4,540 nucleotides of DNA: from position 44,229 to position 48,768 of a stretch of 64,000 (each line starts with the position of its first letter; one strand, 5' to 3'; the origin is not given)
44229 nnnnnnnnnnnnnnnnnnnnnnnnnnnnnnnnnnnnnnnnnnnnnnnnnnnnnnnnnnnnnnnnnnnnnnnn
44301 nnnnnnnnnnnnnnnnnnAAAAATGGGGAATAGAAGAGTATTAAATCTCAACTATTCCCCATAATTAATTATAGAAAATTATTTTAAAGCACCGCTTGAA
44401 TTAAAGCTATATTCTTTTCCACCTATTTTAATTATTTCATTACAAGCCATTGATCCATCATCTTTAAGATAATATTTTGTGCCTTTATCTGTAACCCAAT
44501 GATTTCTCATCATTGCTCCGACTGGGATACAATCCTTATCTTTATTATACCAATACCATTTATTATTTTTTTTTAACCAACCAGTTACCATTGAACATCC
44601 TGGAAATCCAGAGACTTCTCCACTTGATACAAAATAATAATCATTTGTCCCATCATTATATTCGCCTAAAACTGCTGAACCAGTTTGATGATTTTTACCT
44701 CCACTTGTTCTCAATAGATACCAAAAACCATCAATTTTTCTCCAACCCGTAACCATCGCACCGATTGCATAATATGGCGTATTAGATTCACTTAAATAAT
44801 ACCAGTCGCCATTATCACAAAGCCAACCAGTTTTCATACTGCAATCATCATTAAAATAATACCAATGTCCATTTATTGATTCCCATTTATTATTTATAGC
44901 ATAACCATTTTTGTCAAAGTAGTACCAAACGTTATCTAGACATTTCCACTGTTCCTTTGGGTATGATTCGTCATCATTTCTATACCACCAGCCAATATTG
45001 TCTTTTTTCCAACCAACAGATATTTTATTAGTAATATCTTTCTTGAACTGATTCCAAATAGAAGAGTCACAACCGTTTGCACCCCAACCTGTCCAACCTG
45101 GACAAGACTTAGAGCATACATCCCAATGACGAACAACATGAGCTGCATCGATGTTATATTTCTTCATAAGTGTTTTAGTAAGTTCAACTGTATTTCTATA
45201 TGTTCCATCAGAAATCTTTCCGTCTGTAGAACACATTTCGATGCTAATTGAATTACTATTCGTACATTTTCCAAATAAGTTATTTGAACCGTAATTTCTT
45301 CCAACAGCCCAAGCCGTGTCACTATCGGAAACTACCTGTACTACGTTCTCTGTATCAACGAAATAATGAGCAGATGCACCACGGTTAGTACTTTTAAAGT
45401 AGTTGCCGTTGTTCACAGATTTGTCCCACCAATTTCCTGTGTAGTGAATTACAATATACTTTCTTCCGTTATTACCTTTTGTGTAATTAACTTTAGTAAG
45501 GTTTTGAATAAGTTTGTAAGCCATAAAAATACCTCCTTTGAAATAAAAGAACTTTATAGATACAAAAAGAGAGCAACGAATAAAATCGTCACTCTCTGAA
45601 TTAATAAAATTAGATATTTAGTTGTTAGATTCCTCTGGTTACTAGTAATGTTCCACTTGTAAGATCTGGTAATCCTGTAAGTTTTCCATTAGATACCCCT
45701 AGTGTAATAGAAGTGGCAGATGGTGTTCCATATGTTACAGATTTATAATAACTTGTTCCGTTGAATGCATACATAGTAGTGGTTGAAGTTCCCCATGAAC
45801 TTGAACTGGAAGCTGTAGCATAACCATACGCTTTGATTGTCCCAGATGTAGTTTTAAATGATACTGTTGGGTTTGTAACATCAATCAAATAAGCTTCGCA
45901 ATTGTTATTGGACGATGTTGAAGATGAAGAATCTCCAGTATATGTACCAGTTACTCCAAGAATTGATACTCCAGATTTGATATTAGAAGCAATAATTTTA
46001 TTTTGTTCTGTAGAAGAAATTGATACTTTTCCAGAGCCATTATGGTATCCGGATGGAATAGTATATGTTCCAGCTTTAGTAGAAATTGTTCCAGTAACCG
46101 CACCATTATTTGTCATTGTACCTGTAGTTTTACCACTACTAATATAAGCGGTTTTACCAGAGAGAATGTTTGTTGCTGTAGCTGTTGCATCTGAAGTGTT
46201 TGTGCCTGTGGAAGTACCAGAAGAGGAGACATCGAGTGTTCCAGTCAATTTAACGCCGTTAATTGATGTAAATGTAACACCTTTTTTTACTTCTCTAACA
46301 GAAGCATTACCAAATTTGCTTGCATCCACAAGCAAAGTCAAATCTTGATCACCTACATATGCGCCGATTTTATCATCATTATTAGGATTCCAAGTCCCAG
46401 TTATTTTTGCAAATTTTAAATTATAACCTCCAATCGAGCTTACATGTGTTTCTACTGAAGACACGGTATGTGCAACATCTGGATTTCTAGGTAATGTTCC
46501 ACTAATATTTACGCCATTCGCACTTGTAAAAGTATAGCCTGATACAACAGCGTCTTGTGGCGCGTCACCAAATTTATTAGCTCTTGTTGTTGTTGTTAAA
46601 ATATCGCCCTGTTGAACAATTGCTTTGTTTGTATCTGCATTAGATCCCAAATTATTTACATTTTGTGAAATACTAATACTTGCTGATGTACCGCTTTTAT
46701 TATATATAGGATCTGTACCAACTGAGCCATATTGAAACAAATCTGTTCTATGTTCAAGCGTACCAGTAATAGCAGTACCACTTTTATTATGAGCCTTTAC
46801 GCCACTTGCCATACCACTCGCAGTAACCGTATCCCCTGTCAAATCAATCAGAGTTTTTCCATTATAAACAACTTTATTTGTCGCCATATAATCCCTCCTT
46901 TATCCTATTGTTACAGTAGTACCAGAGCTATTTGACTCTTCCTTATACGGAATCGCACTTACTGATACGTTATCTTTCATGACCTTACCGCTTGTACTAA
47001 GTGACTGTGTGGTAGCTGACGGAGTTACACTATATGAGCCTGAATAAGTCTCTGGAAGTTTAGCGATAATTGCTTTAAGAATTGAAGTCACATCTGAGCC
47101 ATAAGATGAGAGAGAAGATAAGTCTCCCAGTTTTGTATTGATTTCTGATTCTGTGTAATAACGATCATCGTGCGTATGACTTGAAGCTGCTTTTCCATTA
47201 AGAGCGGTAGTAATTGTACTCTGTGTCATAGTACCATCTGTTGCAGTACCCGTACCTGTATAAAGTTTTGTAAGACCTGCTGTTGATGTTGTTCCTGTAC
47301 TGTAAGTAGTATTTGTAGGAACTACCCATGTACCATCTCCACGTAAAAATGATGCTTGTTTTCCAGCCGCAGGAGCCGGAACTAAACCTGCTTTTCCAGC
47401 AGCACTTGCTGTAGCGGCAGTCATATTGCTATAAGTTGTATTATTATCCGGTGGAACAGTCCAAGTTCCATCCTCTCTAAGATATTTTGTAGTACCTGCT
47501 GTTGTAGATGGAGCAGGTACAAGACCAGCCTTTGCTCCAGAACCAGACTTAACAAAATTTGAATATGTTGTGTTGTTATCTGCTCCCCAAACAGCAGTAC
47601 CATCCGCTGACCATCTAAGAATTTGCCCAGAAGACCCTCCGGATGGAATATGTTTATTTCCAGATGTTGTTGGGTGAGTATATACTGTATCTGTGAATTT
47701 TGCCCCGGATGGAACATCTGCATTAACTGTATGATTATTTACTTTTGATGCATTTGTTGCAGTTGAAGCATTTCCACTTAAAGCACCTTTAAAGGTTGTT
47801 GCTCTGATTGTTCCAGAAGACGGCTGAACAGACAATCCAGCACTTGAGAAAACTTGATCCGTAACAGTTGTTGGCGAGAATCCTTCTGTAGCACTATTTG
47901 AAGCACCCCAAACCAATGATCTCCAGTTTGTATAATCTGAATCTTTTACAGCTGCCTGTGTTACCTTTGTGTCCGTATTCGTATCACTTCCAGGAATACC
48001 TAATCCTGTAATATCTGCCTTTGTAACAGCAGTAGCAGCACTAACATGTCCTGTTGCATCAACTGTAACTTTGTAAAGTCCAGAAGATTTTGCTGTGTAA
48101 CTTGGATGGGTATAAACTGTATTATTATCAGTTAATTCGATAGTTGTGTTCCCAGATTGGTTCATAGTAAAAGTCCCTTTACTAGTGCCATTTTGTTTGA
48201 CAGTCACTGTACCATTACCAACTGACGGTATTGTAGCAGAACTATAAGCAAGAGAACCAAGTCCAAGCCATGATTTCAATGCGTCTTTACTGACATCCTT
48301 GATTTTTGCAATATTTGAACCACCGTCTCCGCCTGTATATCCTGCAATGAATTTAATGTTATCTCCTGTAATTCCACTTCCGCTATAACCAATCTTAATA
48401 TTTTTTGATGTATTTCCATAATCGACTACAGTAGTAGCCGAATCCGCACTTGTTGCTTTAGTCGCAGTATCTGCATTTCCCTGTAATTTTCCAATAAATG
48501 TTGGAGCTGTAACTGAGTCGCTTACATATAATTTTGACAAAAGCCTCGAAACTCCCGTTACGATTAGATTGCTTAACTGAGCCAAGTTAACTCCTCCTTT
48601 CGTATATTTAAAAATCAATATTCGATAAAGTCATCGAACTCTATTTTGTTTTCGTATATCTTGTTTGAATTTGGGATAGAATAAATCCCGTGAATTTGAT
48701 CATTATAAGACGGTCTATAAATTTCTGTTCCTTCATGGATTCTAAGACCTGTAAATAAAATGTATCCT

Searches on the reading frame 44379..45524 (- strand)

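Call 7: search_protein_families(library=phrogs, proteins=[window:44379-45524:-], max_evalue=0.01)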
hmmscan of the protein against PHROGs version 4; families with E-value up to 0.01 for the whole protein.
window:44379-45524:- (381 aa): 21 families
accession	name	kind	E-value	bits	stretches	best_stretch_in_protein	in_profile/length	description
phrog_7854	-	lysis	1.9e-43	150.2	2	160-276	81-190/304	endolysin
phrog_6745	-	lysis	3.3e-30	106.2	2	164-305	222-374/396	endolysin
phrog_1794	-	lysis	9.1e-30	105.2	1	3-326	38-324/336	amidase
phrog_670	-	lysis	4e-28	99.6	1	1-225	91-307/596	endolysin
phrog_833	-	lysis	3.8e-26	93.4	1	20-176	29-181/294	endolysin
phrog_3088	-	lysis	2.2e-25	90.8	1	15-171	18-163/248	amidase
phrog_1493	-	lysis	5.3e-24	86.1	1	14-169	27-172/394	endolysin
phrog_9611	-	lysis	8.1e-24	85.5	1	17-170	19-171/246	endolysin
phrog_19265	-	unknown function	7.1e-23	82.7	1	12-143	13-142/293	-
phrog_2338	-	lysis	6.4e-22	79.4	1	5-143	12-146/346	endolysin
phrog_1110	-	lysis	4.1e-15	57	1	15-359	14-284/301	endolysin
phrog_5182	-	lysis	1.5e-14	55.3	1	10-166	24-185/321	endolysin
phrog_18955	-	unknown function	3.2e-11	43.5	1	13-143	288-417/483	-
phrog_7698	-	lysis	5.8e-11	43.7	1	8-145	13-141/316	endolysin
phrog_4018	-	lysis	9.2e-09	36.4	1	14-143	24-139/285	amidase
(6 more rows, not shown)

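Call 8: search_protein_families(library=pfam, proteins=[window:44379-45524:-], max_evalue=0.01)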
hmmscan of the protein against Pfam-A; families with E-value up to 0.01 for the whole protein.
window:44379-45524:- (381 aa): 4 families
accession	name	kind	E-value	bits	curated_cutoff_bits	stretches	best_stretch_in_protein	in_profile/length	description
PF01510.30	Amidase_2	-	2.4e-25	89.8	26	1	22-143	6-130/131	N-acetylmuramoyl-L-alanine amidase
PF19127.6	Choline_bind_3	-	4e-24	84.7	27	3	213-247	3-38/47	Choline-binding repeat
PF01473.26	Choline_bind_1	-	5.6e-16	58.4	20.5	4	343-359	3-19/19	Putative cell wall binding repeat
PF19085.6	Choline_bind_2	-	2e-06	28.4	27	1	337-378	1-36/38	Choline-binding repeat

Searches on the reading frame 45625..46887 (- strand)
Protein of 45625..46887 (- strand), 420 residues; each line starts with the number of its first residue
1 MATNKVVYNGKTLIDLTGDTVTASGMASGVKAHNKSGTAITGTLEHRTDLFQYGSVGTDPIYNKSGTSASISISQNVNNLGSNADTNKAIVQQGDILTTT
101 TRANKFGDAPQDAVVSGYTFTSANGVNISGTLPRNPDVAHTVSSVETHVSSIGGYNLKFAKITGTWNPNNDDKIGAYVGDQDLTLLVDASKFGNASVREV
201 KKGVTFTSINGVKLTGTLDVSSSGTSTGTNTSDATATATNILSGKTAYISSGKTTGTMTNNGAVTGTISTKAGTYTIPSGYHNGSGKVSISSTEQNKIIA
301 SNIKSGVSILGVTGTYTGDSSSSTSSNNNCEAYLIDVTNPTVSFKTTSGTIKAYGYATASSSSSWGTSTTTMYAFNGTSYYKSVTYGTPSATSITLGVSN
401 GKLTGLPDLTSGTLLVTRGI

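Call 7: search_protein_families(library=phrogs, proteins=[window:45625-46887:-], max_evalue=0.01)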
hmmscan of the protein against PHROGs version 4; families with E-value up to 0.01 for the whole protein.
window:45625-46887:- (420 aa): 4 families
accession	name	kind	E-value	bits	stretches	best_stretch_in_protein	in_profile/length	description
phrog_13589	-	unknown function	8.9e-29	101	1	81-386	644-951/1042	-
phrog_38337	-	unknown function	8.2e-14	52.1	1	211-325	285-399/622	-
phrog_31573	-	unknown function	2.7e-05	24.6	1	1-43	1-43/382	-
phrog_35834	-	unknown function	0.0029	17.2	1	182-224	255-297/479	-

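Call 8: search_protein_families(library=pfam, proteins=[window:45625-46887:-], max_evalue=0.01)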
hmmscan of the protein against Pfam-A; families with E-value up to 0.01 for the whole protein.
window:45625-46887:- (420 aa): 0 families

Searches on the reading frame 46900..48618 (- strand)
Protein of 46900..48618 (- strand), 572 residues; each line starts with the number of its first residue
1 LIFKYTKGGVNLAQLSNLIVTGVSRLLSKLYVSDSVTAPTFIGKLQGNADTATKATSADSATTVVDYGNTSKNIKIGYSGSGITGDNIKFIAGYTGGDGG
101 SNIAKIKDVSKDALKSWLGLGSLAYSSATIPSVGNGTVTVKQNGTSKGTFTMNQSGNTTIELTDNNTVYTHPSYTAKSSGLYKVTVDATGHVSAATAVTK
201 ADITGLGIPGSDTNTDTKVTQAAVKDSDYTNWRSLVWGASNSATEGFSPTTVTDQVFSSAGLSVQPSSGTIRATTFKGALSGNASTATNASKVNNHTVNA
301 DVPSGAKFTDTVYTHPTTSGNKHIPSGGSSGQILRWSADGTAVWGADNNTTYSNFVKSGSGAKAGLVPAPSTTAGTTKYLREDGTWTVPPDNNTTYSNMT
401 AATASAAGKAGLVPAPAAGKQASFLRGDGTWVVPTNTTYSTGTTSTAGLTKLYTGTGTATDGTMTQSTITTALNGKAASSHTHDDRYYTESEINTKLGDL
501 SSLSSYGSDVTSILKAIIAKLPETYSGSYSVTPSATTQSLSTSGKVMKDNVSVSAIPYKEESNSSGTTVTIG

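Call 7: search_protein_families(library=phrogs, proteins=[window:46900-48618:-], max_evalue=0.01)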
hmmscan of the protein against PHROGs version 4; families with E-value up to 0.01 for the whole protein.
window:46900-48618:- (572 aa): 5 families
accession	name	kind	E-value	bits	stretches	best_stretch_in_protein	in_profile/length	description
phrog_36886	-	unknown function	3.7e-09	36.8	1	312-357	225-272/605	-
phrog_31538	-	unknown function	4.2e-09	37.8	1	521-572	54-106/109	-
phrog_38190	-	unknown function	3.1e-08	34.4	1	168-222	248-302/351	-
phrog_4302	-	unknown function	1.6e-06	28.2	1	398-432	217-251/499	-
phrog_28169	-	unknown function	0.00023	22.4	1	474-502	124-152/160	-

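Call 8: search_protein_families(library=pfam, proteins=[window:46900-48618:-], max_evalue=0.01)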
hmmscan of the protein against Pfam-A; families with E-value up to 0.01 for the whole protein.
window:46900-48618:- (572 aa): 0 families
